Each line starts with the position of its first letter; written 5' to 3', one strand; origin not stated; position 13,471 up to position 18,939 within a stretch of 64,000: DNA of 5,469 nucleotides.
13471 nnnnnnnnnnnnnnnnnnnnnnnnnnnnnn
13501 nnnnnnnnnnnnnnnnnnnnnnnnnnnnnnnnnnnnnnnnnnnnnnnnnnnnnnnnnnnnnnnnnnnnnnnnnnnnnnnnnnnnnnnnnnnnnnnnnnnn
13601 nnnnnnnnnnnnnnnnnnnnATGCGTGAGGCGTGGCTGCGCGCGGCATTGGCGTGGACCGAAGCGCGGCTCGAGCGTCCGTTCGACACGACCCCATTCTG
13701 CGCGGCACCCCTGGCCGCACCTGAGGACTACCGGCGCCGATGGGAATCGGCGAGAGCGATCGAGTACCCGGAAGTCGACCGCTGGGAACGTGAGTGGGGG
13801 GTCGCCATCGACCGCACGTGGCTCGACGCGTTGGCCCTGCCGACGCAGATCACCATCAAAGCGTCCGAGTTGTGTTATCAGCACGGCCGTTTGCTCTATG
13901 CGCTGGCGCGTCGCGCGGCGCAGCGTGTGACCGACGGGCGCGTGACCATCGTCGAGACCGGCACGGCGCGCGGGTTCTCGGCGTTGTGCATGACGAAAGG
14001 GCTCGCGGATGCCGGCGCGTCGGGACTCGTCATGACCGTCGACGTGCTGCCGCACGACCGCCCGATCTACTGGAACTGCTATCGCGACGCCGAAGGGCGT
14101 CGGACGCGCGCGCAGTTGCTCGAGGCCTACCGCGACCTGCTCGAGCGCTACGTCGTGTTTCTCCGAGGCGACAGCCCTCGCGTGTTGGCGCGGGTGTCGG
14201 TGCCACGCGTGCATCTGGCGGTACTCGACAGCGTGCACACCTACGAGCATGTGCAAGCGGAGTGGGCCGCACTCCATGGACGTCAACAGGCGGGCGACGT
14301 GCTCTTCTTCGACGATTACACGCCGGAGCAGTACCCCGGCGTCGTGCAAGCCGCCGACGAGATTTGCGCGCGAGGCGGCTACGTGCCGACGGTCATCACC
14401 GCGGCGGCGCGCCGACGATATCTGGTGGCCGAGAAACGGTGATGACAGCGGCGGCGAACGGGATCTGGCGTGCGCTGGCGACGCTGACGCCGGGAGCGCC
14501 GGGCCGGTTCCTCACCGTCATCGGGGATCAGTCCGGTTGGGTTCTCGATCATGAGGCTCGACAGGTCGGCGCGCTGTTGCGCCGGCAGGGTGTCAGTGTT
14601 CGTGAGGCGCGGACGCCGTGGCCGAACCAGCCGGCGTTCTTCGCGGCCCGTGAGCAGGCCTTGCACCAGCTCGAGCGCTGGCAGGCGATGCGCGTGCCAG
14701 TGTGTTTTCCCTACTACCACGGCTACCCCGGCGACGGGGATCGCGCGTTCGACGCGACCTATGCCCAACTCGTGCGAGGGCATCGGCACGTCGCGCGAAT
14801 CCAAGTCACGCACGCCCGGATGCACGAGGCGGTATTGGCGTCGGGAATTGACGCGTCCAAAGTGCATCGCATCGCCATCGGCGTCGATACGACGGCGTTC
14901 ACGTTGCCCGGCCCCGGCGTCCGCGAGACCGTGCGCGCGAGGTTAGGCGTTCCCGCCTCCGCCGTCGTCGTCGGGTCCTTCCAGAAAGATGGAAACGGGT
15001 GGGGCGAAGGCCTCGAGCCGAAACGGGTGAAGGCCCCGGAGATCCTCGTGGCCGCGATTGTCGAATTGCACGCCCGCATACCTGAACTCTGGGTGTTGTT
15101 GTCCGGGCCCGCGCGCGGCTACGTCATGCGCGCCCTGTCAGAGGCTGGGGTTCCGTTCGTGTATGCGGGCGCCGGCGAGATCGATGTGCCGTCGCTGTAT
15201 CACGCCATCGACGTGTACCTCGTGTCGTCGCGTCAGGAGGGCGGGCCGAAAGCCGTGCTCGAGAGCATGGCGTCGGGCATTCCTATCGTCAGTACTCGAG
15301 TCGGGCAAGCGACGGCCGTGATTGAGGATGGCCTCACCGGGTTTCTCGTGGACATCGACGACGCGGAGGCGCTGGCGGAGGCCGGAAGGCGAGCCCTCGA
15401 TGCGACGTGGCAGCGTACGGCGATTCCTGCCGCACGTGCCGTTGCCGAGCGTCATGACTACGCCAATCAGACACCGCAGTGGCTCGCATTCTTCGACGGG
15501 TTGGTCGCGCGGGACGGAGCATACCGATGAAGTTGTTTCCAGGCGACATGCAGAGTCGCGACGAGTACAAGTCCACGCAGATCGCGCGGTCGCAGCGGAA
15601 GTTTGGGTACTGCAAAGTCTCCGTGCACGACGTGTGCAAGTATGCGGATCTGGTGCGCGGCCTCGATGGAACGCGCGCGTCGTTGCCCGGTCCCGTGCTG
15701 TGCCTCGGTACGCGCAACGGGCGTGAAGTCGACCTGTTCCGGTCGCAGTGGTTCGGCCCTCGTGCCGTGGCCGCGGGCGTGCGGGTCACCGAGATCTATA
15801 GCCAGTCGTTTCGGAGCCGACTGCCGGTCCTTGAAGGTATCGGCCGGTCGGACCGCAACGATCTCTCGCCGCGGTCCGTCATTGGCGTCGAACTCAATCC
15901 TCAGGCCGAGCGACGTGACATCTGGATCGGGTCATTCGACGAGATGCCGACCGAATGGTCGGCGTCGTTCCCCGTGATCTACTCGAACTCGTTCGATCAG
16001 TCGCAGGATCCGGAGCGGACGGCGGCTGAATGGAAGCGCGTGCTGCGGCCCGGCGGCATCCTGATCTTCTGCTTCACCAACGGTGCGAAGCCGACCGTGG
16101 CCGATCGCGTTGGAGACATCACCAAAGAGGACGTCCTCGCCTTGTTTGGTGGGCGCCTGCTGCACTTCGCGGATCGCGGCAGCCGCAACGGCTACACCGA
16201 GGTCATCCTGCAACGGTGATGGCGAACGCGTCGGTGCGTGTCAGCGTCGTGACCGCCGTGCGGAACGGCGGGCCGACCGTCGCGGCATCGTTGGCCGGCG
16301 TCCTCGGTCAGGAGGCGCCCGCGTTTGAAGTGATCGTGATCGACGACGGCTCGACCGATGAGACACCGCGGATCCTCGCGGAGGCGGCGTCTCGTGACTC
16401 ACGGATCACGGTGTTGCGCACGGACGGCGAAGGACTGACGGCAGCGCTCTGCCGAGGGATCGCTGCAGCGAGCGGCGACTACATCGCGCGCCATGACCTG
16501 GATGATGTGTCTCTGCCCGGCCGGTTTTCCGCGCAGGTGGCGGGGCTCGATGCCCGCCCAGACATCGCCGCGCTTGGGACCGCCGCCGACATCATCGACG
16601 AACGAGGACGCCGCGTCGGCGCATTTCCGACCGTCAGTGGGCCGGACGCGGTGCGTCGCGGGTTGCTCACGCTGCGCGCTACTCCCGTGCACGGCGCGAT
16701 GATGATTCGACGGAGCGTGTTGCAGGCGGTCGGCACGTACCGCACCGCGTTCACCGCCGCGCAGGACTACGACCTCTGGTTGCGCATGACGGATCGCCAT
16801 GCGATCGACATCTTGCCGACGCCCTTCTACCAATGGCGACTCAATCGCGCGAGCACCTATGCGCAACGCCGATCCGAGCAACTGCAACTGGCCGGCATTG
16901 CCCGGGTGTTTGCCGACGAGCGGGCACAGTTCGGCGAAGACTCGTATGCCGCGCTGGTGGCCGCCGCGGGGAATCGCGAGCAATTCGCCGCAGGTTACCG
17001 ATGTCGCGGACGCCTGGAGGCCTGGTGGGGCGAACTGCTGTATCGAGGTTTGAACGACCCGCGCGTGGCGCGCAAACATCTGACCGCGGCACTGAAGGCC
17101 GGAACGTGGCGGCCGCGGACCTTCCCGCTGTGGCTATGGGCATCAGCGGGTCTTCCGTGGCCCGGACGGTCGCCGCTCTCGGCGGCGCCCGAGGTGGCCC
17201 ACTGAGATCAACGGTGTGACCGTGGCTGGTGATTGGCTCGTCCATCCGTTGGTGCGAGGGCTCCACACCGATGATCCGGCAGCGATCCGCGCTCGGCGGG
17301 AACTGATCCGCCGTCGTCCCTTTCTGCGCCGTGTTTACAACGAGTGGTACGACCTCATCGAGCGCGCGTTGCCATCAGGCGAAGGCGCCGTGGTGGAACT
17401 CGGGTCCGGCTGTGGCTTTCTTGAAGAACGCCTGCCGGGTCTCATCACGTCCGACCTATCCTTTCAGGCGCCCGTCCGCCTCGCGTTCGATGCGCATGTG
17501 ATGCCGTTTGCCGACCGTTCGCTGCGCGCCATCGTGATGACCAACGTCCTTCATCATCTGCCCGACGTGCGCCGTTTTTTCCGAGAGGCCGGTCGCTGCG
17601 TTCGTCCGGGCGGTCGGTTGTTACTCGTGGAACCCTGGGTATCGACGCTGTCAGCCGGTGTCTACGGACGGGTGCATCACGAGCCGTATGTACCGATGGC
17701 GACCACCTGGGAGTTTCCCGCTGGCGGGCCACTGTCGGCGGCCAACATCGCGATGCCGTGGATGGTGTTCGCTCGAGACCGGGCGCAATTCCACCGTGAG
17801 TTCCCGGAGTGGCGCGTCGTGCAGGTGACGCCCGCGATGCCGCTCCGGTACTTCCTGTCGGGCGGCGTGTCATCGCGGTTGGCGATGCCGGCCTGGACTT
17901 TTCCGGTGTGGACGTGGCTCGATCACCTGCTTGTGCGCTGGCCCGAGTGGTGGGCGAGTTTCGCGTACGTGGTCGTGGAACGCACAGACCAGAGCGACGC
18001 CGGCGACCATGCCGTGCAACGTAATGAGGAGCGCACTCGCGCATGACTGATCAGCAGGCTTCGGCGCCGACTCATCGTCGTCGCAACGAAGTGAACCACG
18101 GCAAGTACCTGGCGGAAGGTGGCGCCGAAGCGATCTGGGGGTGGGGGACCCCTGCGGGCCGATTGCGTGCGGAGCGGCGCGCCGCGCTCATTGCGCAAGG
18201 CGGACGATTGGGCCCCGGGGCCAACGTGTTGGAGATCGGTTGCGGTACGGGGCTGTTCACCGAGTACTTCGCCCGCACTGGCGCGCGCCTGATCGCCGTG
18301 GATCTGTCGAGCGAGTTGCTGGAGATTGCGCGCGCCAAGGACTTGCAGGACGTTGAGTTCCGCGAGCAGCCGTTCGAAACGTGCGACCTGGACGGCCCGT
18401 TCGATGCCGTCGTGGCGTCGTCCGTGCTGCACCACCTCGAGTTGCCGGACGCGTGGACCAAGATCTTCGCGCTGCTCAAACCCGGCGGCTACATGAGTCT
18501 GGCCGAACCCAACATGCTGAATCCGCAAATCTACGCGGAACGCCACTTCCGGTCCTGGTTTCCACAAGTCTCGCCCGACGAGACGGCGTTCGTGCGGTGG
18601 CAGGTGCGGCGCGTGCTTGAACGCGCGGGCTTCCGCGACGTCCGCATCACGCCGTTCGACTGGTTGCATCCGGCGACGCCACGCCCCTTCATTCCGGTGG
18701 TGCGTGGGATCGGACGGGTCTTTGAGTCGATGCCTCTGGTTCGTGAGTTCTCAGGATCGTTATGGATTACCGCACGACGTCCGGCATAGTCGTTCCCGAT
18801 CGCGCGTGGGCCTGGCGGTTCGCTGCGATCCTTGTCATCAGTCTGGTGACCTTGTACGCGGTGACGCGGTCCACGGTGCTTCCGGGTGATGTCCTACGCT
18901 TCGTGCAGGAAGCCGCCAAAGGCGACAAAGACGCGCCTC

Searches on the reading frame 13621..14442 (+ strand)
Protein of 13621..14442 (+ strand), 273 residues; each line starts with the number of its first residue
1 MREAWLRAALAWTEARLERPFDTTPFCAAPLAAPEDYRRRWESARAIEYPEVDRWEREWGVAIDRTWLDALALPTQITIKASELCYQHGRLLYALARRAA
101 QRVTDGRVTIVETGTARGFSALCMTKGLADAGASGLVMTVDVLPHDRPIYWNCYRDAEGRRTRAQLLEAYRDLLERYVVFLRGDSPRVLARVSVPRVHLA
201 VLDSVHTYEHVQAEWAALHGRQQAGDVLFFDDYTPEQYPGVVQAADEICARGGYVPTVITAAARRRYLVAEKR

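Call 45: search_protein_families(library=pfam, proteins=[window:13621-14442:+], max_evalue=0.001)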
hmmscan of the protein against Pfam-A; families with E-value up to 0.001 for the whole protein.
window:13621-14442:+ (273 aa): 2 families
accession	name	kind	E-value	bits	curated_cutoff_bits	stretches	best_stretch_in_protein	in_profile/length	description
PF13578.12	Methyltransf_24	-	5.8e-13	50.1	26.3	1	111-233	1-105/105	Methyltransferase domain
PF04989.18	RMNT_CmcI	-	5.9e-06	26.6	23.2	1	110-241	36-156/206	Rhamnosyl O-methyltransferase/CmcI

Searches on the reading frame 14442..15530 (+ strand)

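Call 45: search_protein_families(library=pfam, proteins=[window:14442-15530:+], max_evalue=0.001)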
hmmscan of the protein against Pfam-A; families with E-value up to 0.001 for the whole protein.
window:14442-15530:+ (362 aa): 2 families
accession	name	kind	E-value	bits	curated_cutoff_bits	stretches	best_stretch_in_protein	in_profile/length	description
PF13692.12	Glyco_trans_1_4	-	2.2e-20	73.8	27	1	195-319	13-140/142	Glycosyl transferases group 1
PF00534.26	Glycos_transf_1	-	2.3e-17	63.5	26.4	1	195-321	26-158/172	Glycosyl transferases group 1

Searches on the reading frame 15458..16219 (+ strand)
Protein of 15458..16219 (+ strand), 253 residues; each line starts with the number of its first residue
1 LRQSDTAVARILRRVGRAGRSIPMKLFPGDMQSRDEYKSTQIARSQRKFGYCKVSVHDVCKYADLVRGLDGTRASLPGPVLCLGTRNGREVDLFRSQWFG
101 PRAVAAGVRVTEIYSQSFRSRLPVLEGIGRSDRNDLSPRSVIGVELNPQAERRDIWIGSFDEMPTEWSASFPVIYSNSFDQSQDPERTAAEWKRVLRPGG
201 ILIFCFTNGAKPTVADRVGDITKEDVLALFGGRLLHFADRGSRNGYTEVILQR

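Call 45: search_protein_families(library=pfam, proteins=[window:15458-16219:+], max_evalue=0.001)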
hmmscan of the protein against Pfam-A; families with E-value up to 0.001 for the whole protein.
window:15458-16219:+ (253 aa): 1 family
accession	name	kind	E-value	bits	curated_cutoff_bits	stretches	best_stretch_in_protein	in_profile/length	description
PF08241.18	Methyltransf_11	-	9.1e-06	26.7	21.2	1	154-204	45-95/95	Methyltransferase domain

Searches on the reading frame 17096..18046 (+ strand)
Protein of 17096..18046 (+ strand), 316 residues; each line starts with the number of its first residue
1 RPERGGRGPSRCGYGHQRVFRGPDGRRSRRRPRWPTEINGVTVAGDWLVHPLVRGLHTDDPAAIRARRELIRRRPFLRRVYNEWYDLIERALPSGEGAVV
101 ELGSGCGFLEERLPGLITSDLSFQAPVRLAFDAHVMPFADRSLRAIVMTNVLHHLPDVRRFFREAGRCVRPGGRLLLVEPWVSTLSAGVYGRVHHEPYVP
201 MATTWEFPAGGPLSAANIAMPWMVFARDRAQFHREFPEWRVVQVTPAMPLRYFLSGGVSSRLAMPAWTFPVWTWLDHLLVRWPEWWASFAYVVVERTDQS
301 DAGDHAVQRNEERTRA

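Call 45: search_protein_families(library=pfam, proteins=[window:17096-18046:+], max_evalue=0.001)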
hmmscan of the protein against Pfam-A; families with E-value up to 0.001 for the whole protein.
window:17096-18046:+ (316 aa): 4 families
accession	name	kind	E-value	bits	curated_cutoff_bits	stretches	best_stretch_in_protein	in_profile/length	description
PF08241.18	Methyltransf_11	-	3.6e-10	40.8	21.2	1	130-176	48-94/95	Methyltransferase domain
PF13489.12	Methyltransf_23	-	1.5e-09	38.2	27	1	77-184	2-123/164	Methyltransferase domain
PF13649.12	Methyltransf_25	-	7.4e-06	27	27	1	132-173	54-97/97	Methyltransferase domain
PF08242.18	Methyltransf_12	-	8.3e-06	26.9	30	1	142-175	65-98/98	Methyltransferase domain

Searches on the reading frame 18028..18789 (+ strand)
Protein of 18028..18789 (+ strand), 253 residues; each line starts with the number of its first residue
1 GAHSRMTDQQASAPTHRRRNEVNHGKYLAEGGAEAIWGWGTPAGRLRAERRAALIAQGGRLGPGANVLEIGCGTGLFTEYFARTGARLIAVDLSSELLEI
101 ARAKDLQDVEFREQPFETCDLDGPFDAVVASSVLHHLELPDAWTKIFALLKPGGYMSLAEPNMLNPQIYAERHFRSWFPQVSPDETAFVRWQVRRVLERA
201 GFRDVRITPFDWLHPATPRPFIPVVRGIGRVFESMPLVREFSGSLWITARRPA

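Call 45: search_protein_families(library=pfam, proteins=[window:18028-18789:+], max_evalue=0.001)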
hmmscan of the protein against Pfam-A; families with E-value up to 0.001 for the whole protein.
window:18028-18789:+ (253 aa): 10 families
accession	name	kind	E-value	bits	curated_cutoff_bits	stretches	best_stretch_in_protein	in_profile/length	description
PF13489.12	Methyltransf_23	-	2.9e-20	73.1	27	1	54-205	13-162/164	Methyltransferase domain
PF08241.18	Methyltransf_11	-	9.5e-20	71.5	21.2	1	68-156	1-93/95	Methyltransferase domain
PF13649.12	Methyltransf_25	-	1.7e-19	70.7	27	1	67-154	1-97/97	Methyltransferase domain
PF08242.18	Methyltransf_12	-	4e-17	63.2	30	1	68-155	1-97/98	Methyltransferase domain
PF13847.12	Methyltransf_31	-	1.1e-14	54.7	27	1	63-179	3-127/145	Methyltransferase domain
PF05401.17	NodS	-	1.1e-08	35.6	24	1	46-144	26-130/201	Nodulation protein S (NodS)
PF02353.26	CMAS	-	2.6e-08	34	27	1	54-177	53-184/273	Mycolic acid cyclopropane synthetase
PF01728.25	FtsJ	-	0.00034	21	24.1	1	60-112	18-76/181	FtsJ-like methyltransferase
PF01135.25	PCMT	-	0.00051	20.3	20.3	1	60-144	70-160/210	Protein-L-isoaspartate(D-aspartate) O-methyltransferase (PCMT)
PF01209.24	Ubie_methyltran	-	0.00056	19.8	20.1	1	63-183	47-175/233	ubiE/COQ5 methyltransferase family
